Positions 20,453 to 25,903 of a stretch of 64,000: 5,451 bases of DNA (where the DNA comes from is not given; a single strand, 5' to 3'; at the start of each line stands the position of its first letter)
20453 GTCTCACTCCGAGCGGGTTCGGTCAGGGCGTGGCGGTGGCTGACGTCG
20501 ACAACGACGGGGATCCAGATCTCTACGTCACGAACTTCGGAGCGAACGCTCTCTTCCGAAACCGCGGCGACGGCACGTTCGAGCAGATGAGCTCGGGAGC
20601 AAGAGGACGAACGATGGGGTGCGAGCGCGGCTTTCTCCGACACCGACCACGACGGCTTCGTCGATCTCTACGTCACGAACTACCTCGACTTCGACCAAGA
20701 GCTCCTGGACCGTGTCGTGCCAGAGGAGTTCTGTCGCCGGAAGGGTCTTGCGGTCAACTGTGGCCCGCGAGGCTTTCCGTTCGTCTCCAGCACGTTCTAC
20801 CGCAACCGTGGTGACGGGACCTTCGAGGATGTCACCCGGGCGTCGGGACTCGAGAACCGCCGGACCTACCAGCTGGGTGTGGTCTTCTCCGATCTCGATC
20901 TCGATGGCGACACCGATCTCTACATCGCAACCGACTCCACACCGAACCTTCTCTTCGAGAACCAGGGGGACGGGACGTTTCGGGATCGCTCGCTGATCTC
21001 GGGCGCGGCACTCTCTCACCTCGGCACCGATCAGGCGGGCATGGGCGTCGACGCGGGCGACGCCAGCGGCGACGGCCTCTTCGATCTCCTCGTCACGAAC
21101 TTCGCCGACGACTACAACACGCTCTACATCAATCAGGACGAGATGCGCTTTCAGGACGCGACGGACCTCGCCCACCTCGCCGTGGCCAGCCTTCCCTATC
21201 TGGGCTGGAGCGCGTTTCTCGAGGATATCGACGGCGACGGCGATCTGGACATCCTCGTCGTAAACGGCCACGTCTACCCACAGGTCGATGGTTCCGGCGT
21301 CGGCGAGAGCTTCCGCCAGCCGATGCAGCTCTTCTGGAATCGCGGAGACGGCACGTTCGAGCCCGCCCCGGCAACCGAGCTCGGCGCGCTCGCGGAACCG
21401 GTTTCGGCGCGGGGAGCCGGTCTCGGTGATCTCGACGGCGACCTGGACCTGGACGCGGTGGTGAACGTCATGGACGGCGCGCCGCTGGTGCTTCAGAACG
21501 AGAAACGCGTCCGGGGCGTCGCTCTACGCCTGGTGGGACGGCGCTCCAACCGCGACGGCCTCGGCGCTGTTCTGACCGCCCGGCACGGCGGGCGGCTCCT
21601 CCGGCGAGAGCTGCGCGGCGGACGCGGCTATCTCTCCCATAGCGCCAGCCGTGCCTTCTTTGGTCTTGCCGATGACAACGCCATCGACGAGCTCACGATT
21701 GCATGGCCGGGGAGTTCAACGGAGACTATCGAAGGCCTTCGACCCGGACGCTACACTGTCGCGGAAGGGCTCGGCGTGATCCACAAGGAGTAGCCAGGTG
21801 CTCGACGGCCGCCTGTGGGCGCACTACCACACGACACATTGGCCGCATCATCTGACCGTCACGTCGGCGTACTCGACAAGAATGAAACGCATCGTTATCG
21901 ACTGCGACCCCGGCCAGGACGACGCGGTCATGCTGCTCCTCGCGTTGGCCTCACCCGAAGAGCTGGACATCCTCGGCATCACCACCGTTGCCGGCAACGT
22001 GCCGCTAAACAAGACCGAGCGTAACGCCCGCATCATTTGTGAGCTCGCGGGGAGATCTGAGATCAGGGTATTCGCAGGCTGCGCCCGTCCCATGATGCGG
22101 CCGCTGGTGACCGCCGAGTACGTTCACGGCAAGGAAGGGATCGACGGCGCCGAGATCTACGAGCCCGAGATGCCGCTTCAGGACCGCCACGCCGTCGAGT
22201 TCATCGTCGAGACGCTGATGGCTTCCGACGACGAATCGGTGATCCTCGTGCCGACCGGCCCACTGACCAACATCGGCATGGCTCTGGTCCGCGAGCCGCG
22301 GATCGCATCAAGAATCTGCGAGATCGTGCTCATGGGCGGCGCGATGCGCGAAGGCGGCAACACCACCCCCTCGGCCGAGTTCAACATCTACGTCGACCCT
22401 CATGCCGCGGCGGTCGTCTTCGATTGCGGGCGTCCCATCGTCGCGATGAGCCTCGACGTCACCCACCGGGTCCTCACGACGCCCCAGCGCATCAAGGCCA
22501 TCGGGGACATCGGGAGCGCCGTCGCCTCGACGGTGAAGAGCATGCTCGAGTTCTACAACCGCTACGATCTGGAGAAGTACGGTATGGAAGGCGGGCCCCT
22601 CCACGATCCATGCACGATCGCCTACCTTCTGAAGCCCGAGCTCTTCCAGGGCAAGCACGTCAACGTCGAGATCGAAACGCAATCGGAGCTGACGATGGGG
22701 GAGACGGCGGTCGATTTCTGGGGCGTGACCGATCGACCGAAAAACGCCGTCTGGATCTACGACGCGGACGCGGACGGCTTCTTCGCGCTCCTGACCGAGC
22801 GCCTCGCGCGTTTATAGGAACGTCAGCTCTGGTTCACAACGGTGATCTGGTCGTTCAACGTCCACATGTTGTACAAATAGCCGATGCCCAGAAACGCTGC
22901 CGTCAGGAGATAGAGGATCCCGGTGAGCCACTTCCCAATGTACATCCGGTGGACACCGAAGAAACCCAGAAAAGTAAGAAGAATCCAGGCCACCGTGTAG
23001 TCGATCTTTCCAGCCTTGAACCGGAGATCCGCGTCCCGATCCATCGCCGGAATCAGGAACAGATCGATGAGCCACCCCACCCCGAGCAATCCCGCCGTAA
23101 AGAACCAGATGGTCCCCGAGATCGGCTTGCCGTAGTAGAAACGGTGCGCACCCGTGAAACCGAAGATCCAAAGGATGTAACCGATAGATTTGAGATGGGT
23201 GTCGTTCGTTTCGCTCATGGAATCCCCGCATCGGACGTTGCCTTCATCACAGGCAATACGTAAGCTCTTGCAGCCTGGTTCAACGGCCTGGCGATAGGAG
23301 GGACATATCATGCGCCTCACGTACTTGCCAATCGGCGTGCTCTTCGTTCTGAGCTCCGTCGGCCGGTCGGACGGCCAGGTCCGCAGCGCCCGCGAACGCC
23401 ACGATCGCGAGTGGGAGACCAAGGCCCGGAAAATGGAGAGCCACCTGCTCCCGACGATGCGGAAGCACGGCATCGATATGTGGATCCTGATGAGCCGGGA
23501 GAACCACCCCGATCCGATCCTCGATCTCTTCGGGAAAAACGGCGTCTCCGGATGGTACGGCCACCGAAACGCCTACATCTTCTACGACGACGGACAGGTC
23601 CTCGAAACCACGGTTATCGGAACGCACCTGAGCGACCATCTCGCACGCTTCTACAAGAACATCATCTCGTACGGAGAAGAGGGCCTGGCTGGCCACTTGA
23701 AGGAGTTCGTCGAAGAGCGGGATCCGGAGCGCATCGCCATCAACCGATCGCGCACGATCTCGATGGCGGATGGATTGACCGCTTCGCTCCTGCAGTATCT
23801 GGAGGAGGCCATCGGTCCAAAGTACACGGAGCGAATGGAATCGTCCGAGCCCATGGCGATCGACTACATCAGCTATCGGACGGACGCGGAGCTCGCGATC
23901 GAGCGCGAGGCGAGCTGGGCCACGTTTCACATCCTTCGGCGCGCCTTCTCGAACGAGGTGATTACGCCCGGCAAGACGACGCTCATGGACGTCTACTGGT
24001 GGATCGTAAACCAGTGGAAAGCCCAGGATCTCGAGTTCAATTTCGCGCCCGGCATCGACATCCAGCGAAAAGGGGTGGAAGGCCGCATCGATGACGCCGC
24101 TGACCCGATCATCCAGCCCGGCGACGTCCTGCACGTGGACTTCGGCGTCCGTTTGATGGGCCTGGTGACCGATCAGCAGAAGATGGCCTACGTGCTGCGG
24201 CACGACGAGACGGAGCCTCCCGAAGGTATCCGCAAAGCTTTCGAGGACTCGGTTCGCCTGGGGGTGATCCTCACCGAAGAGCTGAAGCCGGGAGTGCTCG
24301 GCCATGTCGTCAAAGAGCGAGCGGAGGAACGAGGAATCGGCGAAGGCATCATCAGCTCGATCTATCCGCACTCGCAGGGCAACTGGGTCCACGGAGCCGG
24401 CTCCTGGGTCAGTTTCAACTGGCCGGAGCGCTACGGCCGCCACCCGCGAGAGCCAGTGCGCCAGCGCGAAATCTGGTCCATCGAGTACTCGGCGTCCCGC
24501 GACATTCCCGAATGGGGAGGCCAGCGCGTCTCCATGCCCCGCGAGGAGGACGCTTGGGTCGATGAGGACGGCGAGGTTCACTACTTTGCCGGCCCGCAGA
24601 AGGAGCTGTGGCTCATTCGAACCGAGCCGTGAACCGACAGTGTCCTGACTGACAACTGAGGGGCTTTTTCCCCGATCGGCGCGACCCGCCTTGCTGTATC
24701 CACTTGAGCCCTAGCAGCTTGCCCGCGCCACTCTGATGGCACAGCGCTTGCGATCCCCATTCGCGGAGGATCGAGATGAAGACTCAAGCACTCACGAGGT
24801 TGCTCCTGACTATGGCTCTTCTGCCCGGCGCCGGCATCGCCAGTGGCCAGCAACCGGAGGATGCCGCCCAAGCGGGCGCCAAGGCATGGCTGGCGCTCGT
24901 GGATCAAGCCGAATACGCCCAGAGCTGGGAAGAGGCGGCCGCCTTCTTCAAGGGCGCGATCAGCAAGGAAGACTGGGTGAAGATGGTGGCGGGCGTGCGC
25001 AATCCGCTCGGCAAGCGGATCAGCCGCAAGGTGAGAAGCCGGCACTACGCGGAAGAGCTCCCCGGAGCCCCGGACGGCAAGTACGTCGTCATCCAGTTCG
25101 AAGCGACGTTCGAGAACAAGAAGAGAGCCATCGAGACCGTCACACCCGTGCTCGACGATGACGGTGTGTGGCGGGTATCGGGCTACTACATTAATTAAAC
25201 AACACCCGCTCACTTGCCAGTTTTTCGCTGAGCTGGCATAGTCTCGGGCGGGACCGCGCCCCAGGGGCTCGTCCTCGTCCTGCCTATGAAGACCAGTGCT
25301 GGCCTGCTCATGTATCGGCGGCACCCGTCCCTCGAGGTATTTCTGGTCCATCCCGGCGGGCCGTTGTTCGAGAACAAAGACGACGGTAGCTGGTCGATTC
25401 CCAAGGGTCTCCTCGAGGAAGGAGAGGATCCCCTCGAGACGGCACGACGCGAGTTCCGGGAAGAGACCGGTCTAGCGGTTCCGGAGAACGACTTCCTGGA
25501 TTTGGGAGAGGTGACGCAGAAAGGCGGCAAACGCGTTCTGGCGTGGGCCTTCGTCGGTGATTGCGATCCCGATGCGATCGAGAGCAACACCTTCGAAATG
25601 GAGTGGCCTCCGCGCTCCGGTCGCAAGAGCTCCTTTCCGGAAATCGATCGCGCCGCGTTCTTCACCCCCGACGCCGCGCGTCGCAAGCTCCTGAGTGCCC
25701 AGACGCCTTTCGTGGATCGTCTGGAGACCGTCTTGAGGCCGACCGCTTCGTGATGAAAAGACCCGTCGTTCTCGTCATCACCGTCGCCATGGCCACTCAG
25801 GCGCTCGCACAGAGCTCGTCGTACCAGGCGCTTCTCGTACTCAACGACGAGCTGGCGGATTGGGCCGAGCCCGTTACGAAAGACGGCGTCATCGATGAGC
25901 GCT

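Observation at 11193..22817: Extracytoplasmic nucleoside-scavenging locus: two secreted nucleoside hydrolases + permease + ribokinase, a divergent TonB-dependent receptor, and a third cytoplasmic hydrolase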

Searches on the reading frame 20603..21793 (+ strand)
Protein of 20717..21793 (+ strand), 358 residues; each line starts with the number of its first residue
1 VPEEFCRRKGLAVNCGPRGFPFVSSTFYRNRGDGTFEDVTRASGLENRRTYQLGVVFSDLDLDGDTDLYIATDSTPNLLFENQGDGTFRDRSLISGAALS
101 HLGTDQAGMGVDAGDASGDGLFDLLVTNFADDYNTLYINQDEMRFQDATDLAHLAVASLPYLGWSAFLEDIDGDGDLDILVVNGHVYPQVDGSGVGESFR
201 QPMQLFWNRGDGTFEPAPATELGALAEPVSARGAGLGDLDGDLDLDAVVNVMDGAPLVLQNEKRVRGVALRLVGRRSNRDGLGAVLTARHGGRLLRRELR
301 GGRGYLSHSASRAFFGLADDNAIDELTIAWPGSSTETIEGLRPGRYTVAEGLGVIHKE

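Call 3: search_protein_families(library=pfam, proteins=[window:20717-21793:+])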
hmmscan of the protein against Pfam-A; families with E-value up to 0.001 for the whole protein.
window:20717-21793:+ (358 aa): 2 families
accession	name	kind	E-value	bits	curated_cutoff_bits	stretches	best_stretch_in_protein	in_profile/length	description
PF13517.12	FG-GAP_3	-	3.8e-29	101.5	26.9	4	59-126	1-61/61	FG-GAP-like repeat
PF07593.17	UnbV_ASPIC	-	1.5e-14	54.1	23.4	1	281-346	1-66/68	ASPIC and UnbV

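Call 4: search_protein_families(library=ncbifam, proteins=[window:20717-21793:+])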
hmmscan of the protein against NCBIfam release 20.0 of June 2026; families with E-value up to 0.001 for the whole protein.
window:20717-21793:+ (358 aa): 0 families

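Call 70: find_related_loci(query=A4, collection=metagenome_contigs, flank=10000)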
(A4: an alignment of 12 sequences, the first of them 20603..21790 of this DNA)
Query A4 (396 aa) in metagenome_contigs; peptide patterns used: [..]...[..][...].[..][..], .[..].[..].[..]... (x = any residue, [..] = any of these).
600 stretches matched a pattern (row limit reached: there are more); 579 encode a relative of the query (tblastn E <= 1e-3); the best 80 are kept; 80 distinct loci.
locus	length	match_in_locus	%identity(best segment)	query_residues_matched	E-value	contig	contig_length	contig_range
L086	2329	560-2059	45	2-391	2e-101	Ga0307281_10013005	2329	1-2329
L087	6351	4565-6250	43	5-384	3e-93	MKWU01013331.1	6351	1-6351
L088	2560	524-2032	44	2-396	3e-96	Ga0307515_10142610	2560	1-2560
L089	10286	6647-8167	42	3-392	6e-92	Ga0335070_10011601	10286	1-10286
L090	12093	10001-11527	42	1-396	2e-90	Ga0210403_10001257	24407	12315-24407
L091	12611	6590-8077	42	2-393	1e-87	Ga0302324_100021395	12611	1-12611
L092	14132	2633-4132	40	1-393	2e-87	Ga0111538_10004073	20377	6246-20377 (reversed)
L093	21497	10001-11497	42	1-388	7e-87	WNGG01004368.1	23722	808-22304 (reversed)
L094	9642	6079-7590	42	3-391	2e-86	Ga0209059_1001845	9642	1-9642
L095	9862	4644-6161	42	3-396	2e-86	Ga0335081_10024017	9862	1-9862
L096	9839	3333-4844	41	3-391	2e-86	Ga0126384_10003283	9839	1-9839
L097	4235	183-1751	40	2-396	7e-87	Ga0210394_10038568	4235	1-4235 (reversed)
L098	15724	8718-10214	40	2-396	2e-85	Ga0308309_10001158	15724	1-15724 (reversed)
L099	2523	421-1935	40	3-391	2e-87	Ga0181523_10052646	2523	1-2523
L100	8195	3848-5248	41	2-392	4e-85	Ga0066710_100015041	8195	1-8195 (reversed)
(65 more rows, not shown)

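Call 74: search_protein_families(library=pfam, alignment_id=A5, max_evalue=0.00001)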
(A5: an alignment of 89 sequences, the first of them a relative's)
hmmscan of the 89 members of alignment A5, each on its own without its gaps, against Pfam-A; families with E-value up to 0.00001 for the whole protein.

A. member 1, L090:687-1814:- (376 aa): 4 families
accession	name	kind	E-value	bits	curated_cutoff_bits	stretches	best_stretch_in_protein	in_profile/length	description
PF13377.12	Peripla_BP_3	-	2.7e-33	115.8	26.5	1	185-348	2-167/167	Periplasmic binding protein-like domain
PF00532.27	Peripla_BP_1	-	6.3e-15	55.8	22.2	1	85-336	4-271/281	Periplasmic binding proteins and sugar binding domain of LacI family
PF00356.27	LacI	-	1.3e-08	34.9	27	1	23-71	1-46/46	Bacterial regulatory proteins, lacI family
PF13407.12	Peripla_BP_4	-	2.3e-07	31.1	35.1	1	192-323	121-251/258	Periplasmic binding protein domain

B. families by the number of members that match (of 89 scanned): 145 families (the first 25 are shown)
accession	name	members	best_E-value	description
PF13407.12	Peripla_BP_4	7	2.7e-28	Periplasmic binding protein domain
PF13377.12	Peripla_BP_3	6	1.4e-38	Periplasmic binding protein-like domain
PF00532.27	Peripla_BP_1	6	9.1e-25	Periplasmic binding proteins and sugar binding domain of LacI family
PF00356.27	LacI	6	5.8e-18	Bacterial regulatory proteins, lacI family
PF07944.18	Beta-AFase-like_GH127_cat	4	1.4e-46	Beta-L-arabinofuranosidase, GH127 catalytic domain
PF20736.2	Glyco_hydro127M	4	2e-25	Beta-L-arabinofuranosidase, GH127 middle domain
PF07690.21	MFS_1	3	2.4e-34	Major Facilitator Superfamily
PF00083.30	Sugar_tr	2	2.3e-106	Sugar (and other) transporter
PF00251.26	Glyco_hydro_32N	2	8.1e-78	Glycosyl hydrolases family 32 N-terminal domain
PF00174.25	Oxidored_molyb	2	6.9e-33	Oxidoreductase molybdopterin binding domain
PF00072.30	Response_reg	2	1.1e-27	Response regulator receiver domain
PF01408.29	GFO_IDH_MocA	2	7.5e-20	Oxidoreductase family, NAD-binding Rossmann fold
PF12867.12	DinB_2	2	2.8e-19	DinB superfamily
PF03841.19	SelA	1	1.2e-139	L-seryl-tRNA selenium transferase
PF07969.17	Amidohydro_3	1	3.8e-114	Amidohydrolase family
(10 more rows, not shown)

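Call 79: search_solved_structures(query=A4, max_evalue=0.001)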
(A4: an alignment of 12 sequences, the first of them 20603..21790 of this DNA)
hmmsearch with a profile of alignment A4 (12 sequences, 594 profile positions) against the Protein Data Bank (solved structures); distinct sequences matched with E-value up to 0.001: 1.
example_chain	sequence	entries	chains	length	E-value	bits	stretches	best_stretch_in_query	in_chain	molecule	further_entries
9etn_A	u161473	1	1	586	2.6e-24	88.6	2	124-215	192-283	Cartilage acidic protein 1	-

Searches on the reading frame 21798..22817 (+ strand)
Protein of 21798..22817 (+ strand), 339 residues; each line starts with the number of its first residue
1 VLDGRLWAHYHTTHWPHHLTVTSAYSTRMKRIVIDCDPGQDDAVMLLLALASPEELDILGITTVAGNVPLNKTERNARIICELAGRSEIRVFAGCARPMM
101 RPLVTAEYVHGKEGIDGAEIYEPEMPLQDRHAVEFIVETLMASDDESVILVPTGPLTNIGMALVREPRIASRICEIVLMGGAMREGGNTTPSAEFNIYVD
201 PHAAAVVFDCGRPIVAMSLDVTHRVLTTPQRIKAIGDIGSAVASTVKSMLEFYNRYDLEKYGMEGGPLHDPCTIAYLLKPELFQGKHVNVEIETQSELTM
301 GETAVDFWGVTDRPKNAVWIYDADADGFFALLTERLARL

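Call 3: search_protein_families(library=pfam, proteins=[window:21798-22817:+])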
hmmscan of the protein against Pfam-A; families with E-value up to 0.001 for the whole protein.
window:21798-22817:+ (339 aa): 1 family
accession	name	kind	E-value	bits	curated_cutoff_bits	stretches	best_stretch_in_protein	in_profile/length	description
PF01156.24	IU_nuc_hydro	-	2.2e-99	333.3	34.2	1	32-329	1-296/297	Inosine-uridine preferring nucleoside hydrolase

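Call 4: search_protein_families(library=ncbifam, proteins=[window:21798-22817:+])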
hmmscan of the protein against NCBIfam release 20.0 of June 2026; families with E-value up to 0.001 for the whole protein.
window:21798-22817:+ (339 aa): 4 families
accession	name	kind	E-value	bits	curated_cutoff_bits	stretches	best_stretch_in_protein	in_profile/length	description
NF007761.0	PRK10443.1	equivalog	2.4e-99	332.3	433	1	29-337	2-308/311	pyrimidine-specific ribonucleoside hydrolase RihA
NF052221.1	UridNuclsHydUriH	equivalog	2.2e-93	312.8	450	1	31-338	1-308/310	uridine-preferring nucleoside hydrolase UriH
NF007417.0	PRK09955.1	equivalog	7.4e-78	261.6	459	1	30-334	4-304/313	ribosylpyrimidine nucleosidase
NF008036.0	PRK10768.1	equivalog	3.3e-77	259.6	382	1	30-337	3-301/304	ribonucleoside hydrolase RihC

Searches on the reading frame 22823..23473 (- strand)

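Call 3: search_protein_families(library=pfam, proteins=[window:22823-23473:-])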
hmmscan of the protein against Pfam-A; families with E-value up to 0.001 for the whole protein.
window:22823-23473:- (216 aa): 1 family
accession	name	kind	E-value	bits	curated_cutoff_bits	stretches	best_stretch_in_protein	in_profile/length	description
PF05154.21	TM2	-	3.8e-28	97.9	27.9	2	94-139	4-51/51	TM2 domain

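Call 4: search_protein_families(library=ncbifam, proteins=[window:22823-23473:-])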
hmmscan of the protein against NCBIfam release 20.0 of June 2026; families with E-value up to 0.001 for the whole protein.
window:22823-23473:- (216 aa): 0 families

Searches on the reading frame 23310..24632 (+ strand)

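Call 41: search_protein_families(library=pfam, proteins=[window:23310-24632:+], max_evalue=0.001)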
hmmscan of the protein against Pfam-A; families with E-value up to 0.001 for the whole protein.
window:23310-24632:+ (440 aa): 1 family
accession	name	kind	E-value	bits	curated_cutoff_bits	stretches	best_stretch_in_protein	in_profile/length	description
PF00557.29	Peptidase_M24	-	2.8e-06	27.7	23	1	264-407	67-200/208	Metallopeptidase family M24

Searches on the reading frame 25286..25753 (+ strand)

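Call 41: search_protein_families(library=pfam, proteins=[window:25286-25753:+], max_evalue=0.001)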
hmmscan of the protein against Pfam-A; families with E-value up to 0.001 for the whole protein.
window:25286-25753:+ (155 aa): 1 family
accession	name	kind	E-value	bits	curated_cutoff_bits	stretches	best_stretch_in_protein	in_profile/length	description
PF00293.34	NUDIX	-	8.7e-15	55.3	21.1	1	5-143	6-131/134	NUDIX domain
